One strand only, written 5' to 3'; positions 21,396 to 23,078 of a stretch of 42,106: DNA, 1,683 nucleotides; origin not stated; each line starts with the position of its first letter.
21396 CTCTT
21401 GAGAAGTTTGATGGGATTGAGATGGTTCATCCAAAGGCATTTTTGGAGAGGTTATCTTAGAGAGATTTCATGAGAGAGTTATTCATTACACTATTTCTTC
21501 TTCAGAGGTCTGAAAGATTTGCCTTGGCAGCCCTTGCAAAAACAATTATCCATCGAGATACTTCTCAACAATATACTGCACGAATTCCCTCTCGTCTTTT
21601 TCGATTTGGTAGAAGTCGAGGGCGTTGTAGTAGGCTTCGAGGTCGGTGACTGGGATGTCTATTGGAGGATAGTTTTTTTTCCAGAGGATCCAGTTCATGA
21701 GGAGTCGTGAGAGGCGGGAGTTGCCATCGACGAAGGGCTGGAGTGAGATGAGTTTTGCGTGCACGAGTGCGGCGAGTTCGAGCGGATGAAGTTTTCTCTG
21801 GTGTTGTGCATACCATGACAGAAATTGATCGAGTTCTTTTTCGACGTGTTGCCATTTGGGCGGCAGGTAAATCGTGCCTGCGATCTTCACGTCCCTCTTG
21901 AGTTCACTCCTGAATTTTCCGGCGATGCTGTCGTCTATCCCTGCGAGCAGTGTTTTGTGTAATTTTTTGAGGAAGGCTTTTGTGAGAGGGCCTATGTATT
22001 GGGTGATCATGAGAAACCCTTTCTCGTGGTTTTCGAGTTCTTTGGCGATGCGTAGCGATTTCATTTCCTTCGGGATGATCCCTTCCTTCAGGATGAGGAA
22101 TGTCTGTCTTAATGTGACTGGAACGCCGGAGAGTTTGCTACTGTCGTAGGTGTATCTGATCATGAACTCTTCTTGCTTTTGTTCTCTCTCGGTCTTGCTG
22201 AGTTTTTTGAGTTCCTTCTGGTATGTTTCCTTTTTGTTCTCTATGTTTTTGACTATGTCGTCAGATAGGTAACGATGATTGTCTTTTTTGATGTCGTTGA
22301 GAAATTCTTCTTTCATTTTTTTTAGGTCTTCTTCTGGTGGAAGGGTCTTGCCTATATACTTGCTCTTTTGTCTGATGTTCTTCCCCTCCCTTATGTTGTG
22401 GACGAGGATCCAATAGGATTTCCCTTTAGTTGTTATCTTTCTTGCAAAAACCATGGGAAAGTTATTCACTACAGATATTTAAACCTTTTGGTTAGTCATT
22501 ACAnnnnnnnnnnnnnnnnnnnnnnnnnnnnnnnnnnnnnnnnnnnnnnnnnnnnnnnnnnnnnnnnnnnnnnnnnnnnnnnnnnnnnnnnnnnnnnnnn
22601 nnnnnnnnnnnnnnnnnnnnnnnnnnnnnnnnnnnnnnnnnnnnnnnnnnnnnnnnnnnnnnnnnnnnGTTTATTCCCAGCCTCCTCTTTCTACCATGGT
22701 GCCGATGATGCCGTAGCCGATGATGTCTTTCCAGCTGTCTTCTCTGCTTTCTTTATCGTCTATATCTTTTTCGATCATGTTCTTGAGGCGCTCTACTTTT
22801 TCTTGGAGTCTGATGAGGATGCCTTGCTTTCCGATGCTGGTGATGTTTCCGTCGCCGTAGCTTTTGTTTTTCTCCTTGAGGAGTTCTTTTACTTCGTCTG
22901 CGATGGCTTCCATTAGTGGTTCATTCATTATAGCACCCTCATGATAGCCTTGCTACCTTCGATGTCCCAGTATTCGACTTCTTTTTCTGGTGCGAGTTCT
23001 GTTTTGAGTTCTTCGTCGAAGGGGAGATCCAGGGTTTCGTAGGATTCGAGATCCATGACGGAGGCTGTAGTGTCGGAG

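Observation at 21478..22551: ~1 kb Fic cassette inserted at the 3' end of rpl40e, bracketed by a 61-nt duplication that differs only synonymously in its coding part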

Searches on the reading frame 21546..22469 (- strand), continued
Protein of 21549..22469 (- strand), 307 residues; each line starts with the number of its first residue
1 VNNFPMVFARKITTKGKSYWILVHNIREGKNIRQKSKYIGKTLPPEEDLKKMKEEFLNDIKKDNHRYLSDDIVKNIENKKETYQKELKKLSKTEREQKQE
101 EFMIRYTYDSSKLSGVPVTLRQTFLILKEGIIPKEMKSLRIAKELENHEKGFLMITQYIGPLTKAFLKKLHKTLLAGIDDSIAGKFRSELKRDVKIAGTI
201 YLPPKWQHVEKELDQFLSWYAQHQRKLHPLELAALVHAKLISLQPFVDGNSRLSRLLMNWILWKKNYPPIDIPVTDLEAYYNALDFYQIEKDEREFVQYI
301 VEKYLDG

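Call 60: search_protein_families(library=padloc, proteins=[window:21549-22454:-], max_evalue=0.01)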
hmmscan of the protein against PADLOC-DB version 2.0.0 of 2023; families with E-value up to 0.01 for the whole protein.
window:21549-22454:- (302 aa): 9 families
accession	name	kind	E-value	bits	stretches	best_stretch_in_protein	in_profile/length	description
PDLC03963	SoFic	-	1.7e-25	88.2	1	68-294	26-255/361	-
PDLC04836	PDC-S04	-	1.6e-23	81.2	1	95-286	23-216/244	-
PDLC04840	PDC-S04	-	7.4e-20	69.6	1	93-285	7-202/227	-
PDLC04837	PDC-S04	-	1.3e-17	61.9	1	74-296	3-221/234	-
PDLC04839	PDC-S04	-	3e-13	47.9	1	138-280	40-184/205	-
PDLC04966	PDC-S24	-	3e-11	40.8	1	157-264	232-343/497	-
PDLC04838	PDC-S04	-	3.7e-06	24.9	1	154-280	60-184/209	-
PDLC04842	PDC-S04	-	0.00012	19.9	0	238-288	111-161/202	-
PDLC00683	Effector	-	0.0043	14.8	1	76-155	54-134/185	2TM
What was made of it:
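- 21546..22454 (-): Fic-family ORF of 302 aa, followed by a T-run. It has a FICD-like fold, with the catalytic His replaced by Gln. PADLOC SoFic 1.7e-25 (call 60).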

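Call 61: search_protein_families(library=phrogs, proteins=[window:21549-22454:-], max_evalue=0.01)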
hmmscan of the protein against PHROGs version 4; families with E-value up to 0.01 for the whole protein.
window:21549-22454:- (302 aa): 4 families
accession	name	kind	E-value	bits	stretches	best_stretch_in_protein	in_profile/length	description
phrog_11900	-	unknown function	4.1e-35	122.4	1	87-295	3-213/230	-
phrog_5978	-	unknown function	2e-25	90.6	1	69-298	23-266/364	-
phrog_23170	-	unknown function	1.6e-07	32.2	1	159-257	44-143/191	-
phrog_12747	-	unknown function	1e-05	26.2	1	155-287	52-187/211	-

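Call 67: predict_structure(alignment_id=A1)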
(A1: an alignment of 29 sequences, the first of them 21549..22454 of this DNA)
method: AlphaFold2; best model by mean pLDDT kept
length: 302 residues; sequences in the alignment: 29
mean_pLDDT: 81.2   pTM: 0.71
mean pLDDT of the five models: 81.2, 75.5, 68.9, 65.0, 63.4
residues with pLDDT >= 90: 59; 70-90: 197; 50-70: 39; < 50: 7
segments of 3 or more residues with pLDDT < 50: 189-195
pLDDT, mean of each block of 10 residues (from residue 1): 86 86 72 87 87 68 83 92 91 88 79 84 81 77 86 88 86 67 62 53 83 89 90 81 74 91 85 78 75 90 71
secondary structure, 60 per line:
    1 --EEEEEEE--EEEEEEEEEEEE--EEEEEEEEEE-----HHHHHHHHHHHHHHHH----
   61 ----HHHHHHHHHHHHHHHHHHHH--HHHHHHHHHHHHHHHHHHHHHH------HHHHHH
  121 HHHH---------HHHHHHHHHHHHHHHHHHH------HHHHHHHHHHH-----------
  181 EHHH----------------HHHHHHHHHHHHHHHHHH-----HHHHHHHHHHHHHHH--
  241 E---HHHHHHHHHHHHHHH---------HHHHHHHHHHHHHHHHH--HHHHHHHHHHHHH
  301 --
elements in order: E3-9 E12-23 E26-35 H41-56 H65-84 H87-108 H115-124 H134-152 H159-169 H201-218 H224-238 H245-259 H269-285 H288-300

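Call 72: fold_search(model_id=the predicted structure, library=pdb)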
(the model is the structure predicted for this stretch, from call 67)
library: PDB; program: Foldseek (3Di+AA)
matches with E <= 10: 222; with E <= 0.001: 56
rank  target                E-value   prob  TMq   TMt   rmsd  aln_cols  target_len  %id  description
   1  6i7g_B                3.3e-12  1.00  0.67  0.60   4.8       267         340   29  Crystal structure of dimeric wild type FICD complexed with ATP (released 2019-09-25)
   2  4u04_B                4.1e-12  1.00  0.64  0.60   7.1       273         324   28  Structure of a eukaryotic fic domain containing protein (released 2014-12-10)
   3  4u0u_A                4.5e-12  1.00  0.70  0.64   4.4       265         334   29  Wild type eukaryotic fic domain containing protein with ADP (released 2014-12-10)
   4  6i7l                  5.2e-12  1.00  0.68  0.62   5.7       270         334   28  Crystal structure of monomeric FICD mutant L258D complexed with MgAMP-PNP (released 2019-09-25)
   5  4u04_A                5.7e-12  1.00  0.66  0.63   4.4       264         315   28  Structure of a eukaryotic fic domain containing protein (released 2014-12-10)
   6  9yz5_A                5.7e-12  1.00  0.68  0.62   4.8       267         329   28  human FicD bound with farnesyl pyrophosphate (released 2026-02-25)
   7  6zmd_B                5.7e-12  1.00  0.67  0.61   5.1       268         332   29  Crystal structure of HYPE covalently tethered to BiP bound to AMP-PNP (released 2021-04-14)
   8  6i7k                  6.3e-12  1.00  0.67  0.61   5.8       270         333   28  Crystal structure of monomeric FICD mutant L258D complexed with MgATP (released 2019-09-25)
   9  6i7h                  1.2e-11  1.00  0.67  0.62   4.8       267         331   28  Crystal structure of dimeric FICD mutant K256S (released 2019-09-25)
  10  4u07_A                1.6e-11  1.00  0.66  0.62   4.7       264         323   29  ATP bound to eukaryotic FIC domain containing protein (released 2014-12-10)
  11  4u0z_E                1.7e-11  1.00  0.67  0.62   4.8       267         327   29  Eukaryotic Fic Domain containing protein with bound APCPP (released 2014-12-10)
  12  3cuc_A                1.8e-11  1.00  0.69  0.79   2.6       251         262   28  CRYSTAL STRUCTURE OF A FIC DOMAIN CONTAINING SIGNALING PROTEIN (BT_2513) FROM BACTEROIDES THETAIOTAOMICRON VPI-5482 AT (released 2008-04-29)
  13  4u0z_D                1.9e-11  1.00  0.67  0.63   4.5       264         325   29  Eukaryotic Fic Domain containing protein with bound APCPP (released 2014-12-10)
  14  6i7j                  2.1e-11  1.00  0.67  0.60   6.0       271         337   28  Crystal structure of monomeric FICD mutant L258D (released 2019-09-25)
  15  4u0z_C                2.2e-11  1.00  0.70  0.64   4.2       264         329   28  Eukaryotic Fic Domain containing protein with bound APCPP (released 2014-12-10)
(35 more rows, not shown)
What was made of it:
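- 21546..22454 (-): AlphaFold2 mean pLDDT 81; Foldseek FICD 3e-12 (calls 67, 72).
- On Fic/FIDO protein family: AlphaFold2 model with Foldseek: FICD 3e-12, TM 0.67-0.70 (calls 67, 72).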

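Call 78: find_related_loci(query=A1, collection=viral_contigs, flank=5000)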
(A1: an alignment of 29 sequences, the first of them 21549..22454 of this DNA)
Query A1 (302 aa) in viral_contigs; peptide patterns used: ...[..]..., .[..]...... (x = any residue, [..] = any of these).
13 stretches matched a pattern, but none encodes a relative of the query by tblastn (E <= 1e-3).
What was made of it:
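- The Fic family is absent from IMG/VR viral contigs (call 78).
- Tried and rejected: None was found (call 78).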

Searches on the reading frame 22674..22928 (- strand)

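Call 7: search_protein_families(library=pfam, proteins=[window:22674-22928:-], max_evalue=0.01)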
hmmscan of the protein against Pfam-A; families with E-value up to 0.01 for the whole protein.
window:22674-22928:- (85 aa): 1 family
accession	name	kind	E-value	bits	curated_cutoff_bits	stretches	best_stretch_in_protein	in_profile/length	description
PF07659.16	DUF1599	-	0.0046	17.7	25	1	43-78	23-59/61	Nucleotide modification associated domain 1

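Call 38: search_protein_families(library=ncbifam, proteins=[window:22674-22928:-], max_evalue=0.01)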
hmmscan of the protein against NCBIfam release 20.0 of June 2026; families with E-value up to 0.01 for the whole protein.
window:22674-22928:- (85 aa): 0 families

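Call 60: search_protein_families(library=padloc, proteins=[window:22674-22928:-], max_evalue=0.01)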
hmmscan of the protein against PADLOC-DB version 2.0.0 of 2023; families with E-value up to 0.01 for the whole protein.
window:22674-22928:- (85 aa): 1 family
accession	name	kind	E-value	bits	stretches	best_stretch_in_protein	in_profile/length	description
PDLC04107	HerA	-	0.0089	13.1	1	31-83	48-102/306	-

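Call 61: search_protein_families(library=phrogs, proteins=[window:22674-22928:-], max_evalue=0.01)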
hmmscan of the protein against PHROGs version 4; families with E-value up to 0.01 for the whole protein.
window:22674-22928:- (85 aa): 1 family
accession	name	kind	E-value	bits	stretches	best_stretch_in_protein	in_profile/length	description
phrog_1485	-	unknown function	2.2e-16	61.1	1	6-81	22-101/238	-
